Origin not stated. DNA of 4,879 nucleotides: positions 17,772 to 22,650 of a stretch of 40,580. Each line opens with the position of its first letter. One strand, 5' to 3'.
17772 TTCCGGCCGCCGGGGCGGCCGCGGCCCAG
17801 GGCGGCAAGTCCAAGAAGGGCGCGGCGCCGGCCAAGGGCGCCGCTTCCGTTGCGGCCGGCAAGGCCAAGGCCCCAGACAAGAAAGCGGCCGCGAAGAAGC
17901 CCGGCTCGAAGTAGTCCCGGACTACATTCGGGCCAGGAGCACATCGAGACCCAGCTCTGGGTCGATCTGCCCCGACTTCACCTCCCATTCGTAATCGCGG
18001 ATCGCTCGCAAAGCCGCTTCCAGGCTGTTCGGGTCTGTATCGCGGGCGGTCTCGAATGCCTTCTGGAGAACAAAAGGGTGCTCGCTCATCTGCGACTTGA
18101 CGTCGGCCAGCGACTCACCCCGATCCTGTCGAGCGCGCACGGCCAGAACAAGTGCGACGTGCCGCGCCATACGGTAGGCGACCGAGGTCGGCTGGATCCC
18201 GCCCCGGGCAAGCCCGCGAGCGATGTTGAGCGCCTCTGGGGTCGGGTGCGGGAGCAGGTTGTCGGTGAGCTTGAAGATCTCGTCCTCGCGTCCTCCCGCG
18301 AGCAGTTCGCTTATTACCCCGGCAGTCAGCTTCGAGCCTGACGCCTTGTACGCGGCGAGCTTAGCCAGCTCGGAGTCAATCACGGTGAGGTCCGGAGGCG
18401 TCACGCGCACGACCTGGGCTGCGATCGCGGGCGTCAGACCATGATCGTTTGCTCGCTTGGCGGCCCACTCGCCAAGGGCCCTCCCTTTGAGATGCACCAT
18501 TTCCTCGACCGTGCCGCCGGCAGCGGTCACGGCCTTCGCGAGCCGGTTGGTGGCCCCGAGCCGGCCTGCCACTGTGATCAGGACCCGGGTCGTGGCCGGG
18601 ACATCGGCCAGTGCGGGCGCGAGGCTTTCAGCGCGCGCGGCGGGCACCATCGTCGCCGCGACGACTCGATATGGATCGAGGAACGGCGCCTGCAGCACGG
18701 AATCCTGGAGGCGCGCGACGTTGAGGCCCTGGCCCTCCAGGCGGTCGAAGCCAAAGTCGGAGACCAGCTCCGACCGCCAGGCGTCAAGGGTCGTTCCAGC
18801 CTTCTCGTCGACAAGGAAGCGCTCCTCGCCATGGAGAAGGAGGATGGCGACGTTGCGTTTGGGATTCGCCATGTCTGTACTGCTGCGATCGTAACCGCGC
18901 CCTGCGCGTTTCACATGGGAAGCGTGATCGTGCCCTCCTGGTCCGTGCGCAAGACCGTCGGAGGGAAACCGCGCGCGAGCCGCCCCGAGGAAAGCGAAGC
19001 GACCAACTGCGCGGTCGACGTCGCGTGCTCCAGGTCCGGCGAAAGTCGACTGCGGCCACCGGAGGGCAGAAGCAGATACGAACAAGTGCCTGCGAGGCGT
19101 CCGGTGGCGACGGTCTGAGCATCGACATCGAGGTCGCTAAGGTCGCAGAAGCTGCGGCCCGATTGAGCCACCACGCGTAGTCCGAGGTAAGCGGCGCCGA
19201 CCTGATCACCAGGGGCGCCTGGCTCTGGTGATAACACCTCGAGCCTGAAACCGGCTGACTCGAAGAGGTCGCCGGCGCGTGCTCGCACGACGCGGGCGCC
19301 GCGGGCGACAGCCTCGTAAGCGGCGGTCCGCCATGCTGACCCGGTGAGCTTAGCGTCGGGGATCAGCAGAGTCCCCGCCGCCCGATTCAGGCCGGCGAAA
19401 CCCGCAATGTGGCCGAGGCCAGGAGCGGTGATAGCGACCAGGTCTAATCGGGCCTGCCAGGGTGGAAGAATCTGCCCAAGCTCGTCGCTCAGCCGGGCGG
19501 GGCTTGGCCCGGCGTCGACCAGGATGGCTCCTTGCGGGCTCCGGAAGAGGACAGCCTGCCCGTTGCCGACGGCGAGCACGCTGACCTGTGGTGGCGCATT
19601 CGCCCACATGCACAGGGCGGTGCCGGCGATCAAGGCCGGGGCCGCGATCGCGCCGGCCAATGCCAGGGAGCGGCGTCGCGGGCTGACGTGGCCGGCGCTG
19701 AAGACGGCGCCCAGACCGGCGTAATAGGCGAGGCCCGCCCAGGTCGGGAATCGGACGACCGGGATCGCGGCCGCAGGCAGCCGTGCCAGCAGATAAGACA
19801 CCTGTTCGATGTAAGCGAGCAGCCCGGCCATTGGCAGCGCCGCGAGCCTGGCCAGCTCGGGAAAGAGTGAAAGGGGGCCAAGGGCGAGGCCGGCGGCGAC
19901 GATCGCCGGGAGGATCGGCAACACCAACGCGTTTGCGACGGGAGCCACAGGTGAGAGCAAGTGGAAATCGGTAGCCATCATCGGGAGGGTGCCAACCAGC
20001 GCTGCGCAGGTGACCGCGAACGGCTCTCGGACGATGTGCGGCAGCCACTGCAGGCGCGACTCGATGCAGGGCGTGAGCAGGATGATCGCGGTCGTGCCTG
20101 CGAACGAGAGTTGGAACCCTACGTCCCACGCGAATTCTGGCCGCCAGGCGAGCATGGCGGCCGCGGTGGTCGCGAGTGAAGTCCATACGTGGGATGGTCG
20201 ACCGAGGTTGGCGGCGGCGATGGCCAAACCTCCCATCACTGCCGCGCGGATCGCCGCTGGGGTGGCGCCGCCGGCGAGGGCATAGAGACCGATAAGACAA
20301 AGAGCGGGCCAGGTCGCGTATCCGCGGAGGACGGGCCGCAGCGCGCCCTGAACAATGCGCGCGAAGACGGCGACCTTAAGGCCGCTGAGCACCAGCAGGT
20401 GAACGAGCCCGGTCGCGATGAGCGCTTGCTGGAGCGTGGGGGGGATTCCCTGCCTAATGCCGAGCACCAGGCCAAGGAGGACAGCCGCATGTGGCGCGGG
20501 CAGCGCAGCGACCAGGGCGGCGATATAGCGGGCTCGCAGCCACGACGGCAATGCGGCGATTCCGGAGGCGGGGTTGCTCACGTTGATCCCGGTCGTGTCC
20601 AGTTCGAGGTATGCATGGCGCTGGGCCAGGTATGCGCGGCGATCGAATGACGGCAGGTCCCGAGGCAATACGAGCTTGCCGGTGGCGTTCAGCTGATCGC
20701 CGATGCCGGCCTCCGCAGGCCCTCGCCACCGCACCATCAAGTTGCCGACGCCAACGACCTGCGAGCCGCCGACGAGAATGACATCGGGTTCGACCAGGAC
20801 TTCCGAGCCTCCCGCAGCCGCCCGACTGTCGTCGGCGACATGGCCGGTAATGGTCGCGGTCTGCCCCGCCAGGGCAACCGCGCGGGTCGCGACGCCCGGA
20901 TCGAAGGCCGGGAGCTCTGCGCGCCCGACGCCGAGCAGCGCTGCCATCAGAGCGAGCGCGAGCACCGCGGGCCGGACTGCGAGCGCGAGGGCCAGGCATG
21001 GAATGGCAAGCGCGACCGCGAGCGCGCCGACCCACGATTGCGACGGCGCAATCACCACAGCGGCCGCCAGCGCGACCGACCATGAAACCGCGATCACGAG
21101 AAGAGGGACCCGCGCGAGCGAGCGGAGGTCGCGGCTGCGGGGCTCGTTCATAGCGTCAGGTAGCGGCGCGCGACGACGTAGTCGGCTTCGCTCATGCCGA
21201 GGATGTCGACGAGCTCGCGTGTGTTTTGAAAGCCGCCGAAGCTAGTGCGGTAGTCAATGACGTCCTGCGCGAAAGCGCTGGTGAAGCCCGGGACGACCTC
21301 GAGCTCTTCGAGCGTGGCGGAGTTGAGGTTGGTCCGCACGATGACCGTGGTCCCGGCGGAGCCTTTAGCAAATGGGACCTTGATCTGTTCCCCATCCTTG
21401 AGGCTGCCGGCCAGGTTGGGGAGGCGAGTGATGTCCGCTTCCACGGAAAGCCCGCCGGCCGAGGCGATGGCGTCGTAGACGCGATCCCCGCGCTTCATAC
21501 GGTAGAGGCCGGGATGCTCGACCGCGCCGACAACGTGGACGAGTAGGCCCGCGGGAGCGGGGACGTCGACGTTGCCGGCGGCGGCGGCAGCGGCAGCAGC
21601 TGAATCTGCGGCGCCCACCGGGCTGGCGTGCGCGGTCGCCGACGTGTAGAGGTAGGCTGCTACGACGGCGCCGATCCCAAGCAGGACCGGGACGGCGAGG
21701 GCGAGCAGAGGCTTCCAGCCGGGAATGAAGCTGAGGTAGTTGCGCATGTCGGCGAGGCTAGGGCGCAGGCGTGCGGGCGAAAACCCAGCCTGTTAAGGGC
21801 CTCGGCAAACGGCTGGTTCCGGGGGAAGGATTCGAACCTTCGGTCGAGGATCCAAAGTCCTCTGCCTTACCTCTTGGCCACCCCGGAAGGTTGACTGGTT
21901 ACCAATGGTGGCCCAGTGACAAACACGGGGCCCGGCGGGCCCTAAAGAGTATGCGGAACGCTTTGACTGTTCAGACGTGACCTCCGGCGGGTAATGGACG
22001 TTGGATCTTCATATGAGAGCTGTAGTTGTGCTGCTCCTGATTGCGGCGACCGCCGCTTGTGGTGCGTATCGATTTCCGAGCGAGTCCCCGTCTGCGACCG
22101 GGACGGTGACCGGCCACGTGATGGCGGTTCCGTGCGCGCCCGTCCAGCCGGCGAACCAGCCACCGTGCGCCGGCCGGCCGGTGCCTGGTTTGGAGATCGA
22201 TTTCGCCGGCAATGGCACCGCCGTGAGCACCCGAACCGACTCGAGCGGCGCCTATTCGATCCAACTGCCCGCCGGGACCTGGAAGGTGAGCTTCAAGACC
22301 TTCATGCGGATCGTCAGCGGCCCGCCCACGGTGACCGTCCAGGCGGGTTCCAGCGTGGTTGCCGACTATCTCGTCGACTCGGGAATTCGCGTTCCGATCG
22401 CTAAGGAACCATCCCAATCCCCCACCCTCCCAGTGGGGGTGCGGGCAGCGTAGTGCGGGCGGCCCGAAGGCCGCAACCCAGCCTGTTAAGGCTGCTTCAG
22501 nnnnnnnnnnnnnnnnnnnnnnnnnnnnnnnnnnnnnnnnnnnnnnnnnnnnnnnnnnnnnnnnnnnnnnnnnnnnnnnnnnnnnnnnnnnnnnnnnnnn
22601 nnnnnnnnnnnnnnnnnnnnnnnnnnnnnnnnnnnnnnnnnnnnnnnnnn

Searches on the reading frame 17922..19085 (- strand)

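Call 8: search_protein_families(library=pfam, proteins=[window:17922-19085:-])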
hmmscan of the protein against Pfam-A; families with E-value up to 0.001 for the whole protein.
window:17922-19085:- (387 aa): 1 family
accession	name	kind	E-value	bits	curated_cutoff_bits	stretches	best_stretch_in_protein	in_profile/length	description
PF21694.2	DNA_pol3_delta_C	-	7.2e-19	68.4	27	1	267-386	1-120/121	DNA polymerase III delta subunit, C-terminal domain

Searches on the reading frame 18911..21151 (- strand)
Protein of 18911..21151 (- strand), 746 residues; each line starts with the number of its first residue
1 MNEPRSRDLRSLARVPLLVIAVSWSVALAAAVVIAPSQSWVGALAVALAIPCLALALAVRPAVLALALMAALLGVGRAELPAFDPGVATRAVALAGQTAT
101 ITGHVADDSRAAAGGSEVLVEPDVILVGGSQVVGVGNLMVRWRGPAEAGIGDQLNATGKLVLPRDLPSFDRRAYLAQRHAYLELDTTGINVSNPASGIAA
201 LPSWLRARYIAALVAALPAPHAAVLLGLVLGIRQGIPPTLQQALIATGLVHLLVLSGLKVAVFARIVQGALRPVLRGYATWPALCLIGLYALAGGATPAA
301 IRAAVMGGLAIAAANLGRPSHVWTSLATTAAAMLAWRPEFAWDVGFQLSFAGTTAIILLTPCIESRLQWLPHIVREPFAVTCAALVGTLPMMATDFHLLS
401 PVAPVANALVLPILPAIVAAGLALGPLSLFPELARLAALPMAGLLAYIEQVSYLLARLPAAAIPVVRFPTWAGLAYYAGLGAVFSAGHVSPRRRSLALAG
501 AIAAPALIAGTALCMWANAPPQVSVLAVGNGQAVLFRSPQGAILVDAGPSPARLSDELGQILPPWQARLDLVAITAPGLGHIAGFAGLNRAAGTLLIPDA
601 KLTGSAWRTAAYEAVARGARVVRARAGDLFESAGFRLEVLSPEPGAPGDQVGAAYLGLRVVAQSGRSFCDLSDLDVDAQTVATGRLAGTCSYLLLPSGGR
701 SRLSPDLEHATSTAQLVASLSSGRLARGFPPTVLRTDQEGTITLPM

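Call 8: search_protein_families(library=pfam, proteins=[window:18911-21151:-])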
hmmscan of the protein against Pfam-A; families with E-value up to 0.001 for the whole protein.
window:18911-21151:- (746 aa): 2 families
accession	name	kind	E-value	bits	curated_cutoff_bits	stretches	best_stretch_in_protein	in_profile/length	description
PF03772.21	Competence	-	6.2e-48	163.9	23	1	228-484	1-264/270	Competence protein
PF13567.11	DUF4131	-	8.6e-16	58.5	31.6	1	37-189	5-162/165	Domain of unknown function (DUF4131)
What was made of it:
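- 17922..21747 (-): The comEA-comEC-holA operon. The comEA ATG at 21745-21747 is leaderless. comEA spans 21148-21747 and comEC spans 18911-21151. holA ends at 17922. Pfam (call 8).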

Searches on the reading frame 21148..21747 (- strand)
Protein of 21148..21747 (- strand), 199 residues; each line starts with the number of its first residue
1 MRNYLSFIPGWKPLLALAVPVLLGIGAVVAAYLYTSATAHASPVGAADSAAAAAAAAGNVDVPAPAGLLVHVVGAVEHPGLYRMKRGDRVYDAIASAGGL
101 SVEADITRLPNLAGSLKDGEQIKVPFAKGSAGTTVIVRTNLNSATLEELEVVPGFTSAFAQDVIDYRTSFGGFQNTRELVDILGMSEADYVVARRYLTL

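Call 8: search_protein_families(library=pfam, proteins=[window:21148-21747:-])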
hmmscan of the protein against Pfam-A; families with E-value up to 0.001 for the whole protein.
window:21148-21747:- (199 aa): 3 families
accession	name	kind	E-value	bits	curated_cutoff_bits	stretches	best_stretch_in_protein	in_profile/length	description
PF12836.13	HHH_3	-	1.2e-13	51.4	27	1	137-198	4-65/65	Helix-hairpin-helix motif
PF10531.15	SLBB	-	6.2e-09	36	27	1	70-121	2-51/55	SLBB domain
PF22461.2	SLBB_2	-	0.00027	21.4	27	1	69-108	2-43/79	SLBB domain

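Call 65: find_homologous_proteins(query=window:21148-21747:-, max_evalue=1e-10)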
Query window:21148-21747:- (199 aa): 1478 proteins with E <= 1e-10 among 3581 candidates; the best 120 are listed.
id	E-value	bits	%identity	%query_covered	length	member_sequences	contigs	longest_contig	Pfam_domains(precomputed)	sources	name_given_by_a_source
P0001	5.0e-121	420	100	100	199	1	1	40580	PF10531.16,PF12836.14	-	-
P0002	6.7e-119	413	98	100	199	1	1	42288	PF10531.16,PF12836.14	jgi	jgi:competence protein ComEA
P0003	1.0e-114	399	96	100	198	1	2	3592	PF10531.16,PF12836.14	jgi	jgi:competence protein ComEA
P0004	1.2e-111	389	93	100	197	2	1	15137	PF10531.16,PF12836.14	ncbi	-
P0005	8.8e-111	386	90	100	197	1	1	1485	PF10531.16,PF12836.14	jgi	jgi:competence protein ComEA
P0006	9.8e-111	386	90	100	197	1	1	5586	PF10531.16,PF12836.14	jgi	jgi:competence protein ComEA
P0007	1.4e-110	386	90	100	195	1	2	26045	PF10531.16,PF12836.14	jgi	jgi:competence protein ComEA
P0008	1.7e-110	385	90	100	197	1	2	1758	PF10531.16,PF12836.14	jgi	jgi:competence protein ComEA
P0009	2.7e-110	385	89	100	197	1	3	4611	PF10531.16,PF12836.14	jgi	jgi:competence protein ComEA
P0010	3.1e-110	384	90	100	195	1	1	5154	PF10531.16,PF12836.14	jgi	jgi:competence protein ComEA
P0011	5.0e-110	384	89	100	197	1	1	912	PF10531.16,PF12836.14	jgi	jgi:competence protein ComEA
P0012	4.3e-109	381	90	100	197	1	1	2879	PF10531.16,PF12836.14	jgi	jgi:competence protein ComEA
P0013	4.4e-109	381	89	100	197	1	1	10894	PF10531.16,PF12836.14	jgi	jgi:competence protein ComEA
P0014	1.1e-108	379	92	100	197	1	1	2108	PF10531.16,PF12836.14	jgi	jgi:competence protein ComEA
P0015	1.1e-108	379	89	100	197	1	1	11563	PF10531.16,PF12836.14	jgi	jgi:competence protein ComEA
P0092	4.8e-97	341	80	100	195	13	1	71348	PF10531.16,PF12836.14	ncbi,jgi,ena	-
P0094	1.0e-96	340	81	100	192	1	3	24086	PF10531.16,PF12836.14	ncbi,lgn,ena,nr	ncbi:MAG: hypothetical protein AUG06_09300 [Actinobacteria bacterium 13_1_20CM_2_65_11]|nr:MAG: hypo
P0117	1.1e-94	334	75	100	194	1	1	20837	PF10531.16,PF12836.14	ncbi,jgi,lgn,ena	-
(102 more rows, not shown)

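Call 66: find_encoding_contigs(protein=P0117, flank=10000, max_places=2)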
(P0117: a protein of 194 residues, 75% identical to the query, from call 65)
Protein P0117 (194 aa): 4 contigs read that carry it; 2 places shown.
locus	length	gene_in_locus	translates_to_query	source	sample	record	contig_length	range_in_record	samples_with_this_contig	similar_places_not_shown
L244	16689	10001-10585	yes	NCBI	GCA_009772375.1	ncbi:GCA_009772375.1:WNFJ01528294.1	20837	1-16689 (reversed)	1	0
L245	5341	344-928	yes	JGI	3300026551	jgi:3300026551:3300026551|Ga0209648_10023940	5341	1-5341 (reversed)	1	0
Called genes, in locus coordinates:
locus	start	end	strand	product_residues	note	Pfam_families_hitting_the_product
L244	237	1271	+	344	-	PF13091:PLDc_2, PF24402:iHKD (faint), PF13091:PLDc_2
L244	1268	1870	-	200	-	PF05638:T6SS_HCP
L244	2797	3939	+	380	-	PF02771:Acyl-CoA_dh_N, PF02770:Acyl-CoA_dh_M, PF00441:Acyl-CoA_dh_1, PF08028:Acyl-CoA_dh_2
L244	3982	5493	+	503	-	PF07969:Amidohydro_3, PF01979:Amidohydro_1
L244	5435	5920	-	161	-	PF11969:DcpS_C (faint), PF01230:HIT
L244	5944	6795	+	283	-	PF00892:EamA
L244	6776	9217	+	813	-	PF00133:tRNA-synt_1, PF09334:tRNA-synt_1g, PF13603:tRNA-synt_1_2, PF00133:tRNA-synt_1, PF08264:Anticodon_1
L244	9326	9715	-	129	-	-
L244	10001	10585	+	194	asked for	PF10531:SLBB (weak), PF12836:HHH_3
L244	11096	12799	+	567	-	PF03772:Competence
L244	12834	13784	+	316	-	PF21694:DNA_pol3_delta_C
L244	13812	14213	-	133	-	PF01649:Ribosomal_S20p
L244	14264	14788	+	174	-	PF00132:Hexapep (weak)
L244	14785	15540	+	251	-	PF00288:GHMP_kinases_N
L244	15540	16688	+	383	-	?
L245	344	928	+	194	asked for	PF10531:SLBB (weak), PF12836:HHH_3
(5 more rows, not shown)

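Call 67: find_encoding_contigs(protein=P0092, flank=10000, max_places=2)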
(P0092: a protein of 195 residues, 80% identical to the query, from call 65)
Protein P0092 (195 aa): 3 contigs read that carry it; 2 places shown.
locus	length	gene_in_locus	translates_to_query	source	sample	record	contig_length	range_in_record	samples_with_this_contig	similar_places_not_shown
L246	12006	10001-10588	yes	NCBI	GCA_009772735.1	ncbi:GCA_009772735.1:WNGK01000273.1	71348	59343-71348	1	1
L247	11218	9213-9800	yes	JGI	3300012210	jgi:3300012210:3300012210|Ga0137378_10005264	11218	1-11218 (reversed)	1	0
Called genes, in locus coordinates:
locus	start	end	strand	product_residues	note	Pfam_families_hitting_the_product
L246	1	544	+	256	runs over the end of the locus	PF01887:SAM_HAT_N, PF20257:SAM_HAT_C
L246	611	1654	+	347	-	PF13091:PLDc_2, PF00614:PLDc (faint), PF13091:PLDc_2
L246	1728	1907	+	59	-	-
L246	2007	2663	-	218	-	PF04011:LemA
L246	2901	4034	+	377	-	PF02771:Acyl-CoA_dh_N, PF02770:Acyl-CoA_dh_M, PF00441:Acyl-CoA_dh_1, PF08028:Acyl-CoA_dh_2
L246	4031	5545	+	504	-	PF07969:Amidohydro_3, PF01979:Amidohydro_1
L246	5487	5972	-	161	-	PF01230:HIT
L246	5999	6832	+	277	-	PF00892:EamA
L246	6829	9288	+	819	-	PF00133:tRNA-synt_1, PF09334:tRNA-synt_1g, PF13603:tRNA-synt_1_2, PF00133:tRNA-synt_1, PF08264:Anticodon_1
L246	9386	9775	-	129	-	PF13620:CarboxypepD_reg (weak)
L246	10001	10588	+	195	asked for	PF10531:SLBB, PF12836:HHH_3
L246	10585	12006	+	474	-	?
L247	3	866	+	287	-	?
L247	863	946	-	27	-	-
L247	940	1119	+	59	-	-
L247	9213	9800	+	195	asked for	PF10531:SLBB, PF12836:HHH_3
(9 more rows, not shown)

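Call 68: find_encoding_contigs(protein=P0094, flank=10000, max_places=2)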
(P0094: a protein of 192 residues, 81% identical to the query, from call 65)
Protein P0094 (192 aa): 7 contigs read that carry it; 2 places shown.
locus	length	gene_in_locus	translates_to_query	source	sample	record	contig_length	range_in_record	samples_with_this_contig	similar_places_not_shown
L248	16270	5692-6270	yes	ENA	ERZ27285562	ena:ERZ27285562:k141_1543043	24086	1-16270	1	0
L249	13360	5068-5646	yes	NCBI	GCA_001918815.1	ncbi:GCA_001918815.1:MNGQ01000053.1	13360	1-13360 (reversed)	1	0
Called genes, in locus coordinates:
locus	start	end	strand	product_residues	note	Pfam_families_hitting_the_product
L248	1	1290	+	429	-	?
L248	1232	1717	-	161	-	PF01230:HIT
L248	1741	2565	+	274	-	PF00892:EamA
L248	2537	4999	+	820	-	PF00133:tRNA-synt_1, PF09334:tRNA-synt_1g, PF13603:tRNA-synt_1_2, PF00133:tRNA-synt_1, PF08264:Anticodon_1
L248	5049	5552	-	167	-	PF13620:CarboxypepD_reg (weak)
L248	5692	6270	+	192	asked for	PF10531:SLBB, PF12836:HHH_3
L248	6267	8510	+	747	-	PF13567:DUF4131, PF03772:Competence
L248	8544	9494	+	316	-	PF21694:DNA_pol3_delta_C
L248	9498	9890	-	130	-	PF01649:Ribosomal_S20p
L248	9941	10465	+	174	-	PF25087:GMPPB_C (faint), PF00132:Hexapep (weak)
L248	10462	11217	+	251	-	PF00288:GHMP_kinases_N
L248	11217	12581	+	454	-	PF08245:Mur_ligase_M, PF08353:MurT_C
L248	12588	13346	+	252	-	PF07685:GATase_3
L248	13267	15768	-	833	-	PF02190:LON_substr_bdg, PF00004:AAA, PF07728:AAA_5, PF22667:Lon_lid, PF05362:Lon_C, PF13541:ChlI (weak)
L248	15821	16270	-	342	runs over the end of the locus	PF07676:PD40 (faint)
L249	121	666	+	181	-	PF07969:Amidohydro_3, PF01979:Amidohydro_1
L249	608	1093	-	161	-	PF01230:HIT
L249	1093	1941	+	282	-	PF00892:EamA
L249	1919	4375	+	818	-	PF00133:tRNA-synt_1, PF09334:tRNA-synt_1g, PF13603:tRNA-synt_1_2, PF00133:tRNA-synt_1, PF08264:Anticodon_1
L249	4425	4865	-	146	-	PF13620:CarboxypepD_reg (weak)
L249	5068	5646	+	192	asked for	PF10531:SLBB, PF12836:HHH_3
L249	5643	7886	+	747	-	PF13567:DUF4131, PF03772:Competence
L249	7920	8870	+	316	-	PF21694:DNA_pol3_delta_C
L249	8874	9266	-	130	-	PF01649:Ribosomal_S20p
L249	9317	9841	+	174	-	PF25087:GMPPB_C (faint), PF00132:Hexapep (weak)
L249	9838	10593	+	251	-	PF00288:GHMP_kinases_N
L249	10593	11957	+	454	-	PF08245:Mur_ligase_M, PF08353:MurT_C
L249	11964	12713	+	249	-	PF07685:GATase_3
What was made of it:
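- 17922..21747 (-): The synteny is conserved in L244-L249 (calls 66-68).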

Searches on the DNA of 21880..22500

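Call 61: search_rna_families(source=window, start=21880, end=22500, threshold=evalue, max_evalue=5)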
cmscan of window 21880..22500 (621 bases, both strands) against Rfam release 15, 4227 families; matches with E-value up to 5: 0.
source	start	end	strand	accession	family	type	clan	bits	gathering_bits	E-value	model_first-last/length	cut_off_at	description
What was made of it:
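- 22413..22441 (-): 5' part of the small G-rich RNA driven by copy C. A C-tract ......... is followed by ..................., which has four G-tracts (G-quadruplex type). No Rfam family matches (call 61).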

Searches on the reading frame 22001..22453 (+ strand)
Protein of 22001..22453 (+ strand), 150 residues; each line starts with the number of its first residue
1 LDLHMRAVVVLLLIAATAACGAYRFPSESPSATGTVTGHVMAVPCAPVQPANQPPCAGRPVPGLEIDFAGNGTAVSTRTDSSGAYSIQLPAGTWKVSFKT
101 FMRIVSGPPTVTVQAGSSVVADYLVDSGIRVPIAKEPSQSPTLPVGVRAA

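Call 8: search_protein_families(library=pfam, proteins=[window:22001-22453:+])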
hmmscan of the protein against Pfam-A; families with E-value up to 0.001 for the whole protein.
window:22001-22453:+ (150 aa): 1 family
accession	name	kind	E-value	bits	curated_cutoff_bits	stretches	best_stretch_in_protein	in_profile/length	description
PF13620.12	CarboxypepD_reg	-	1.5e-08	35.3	32.3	1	57-121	10-77/82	Carboxypeptidase regulatory-like domain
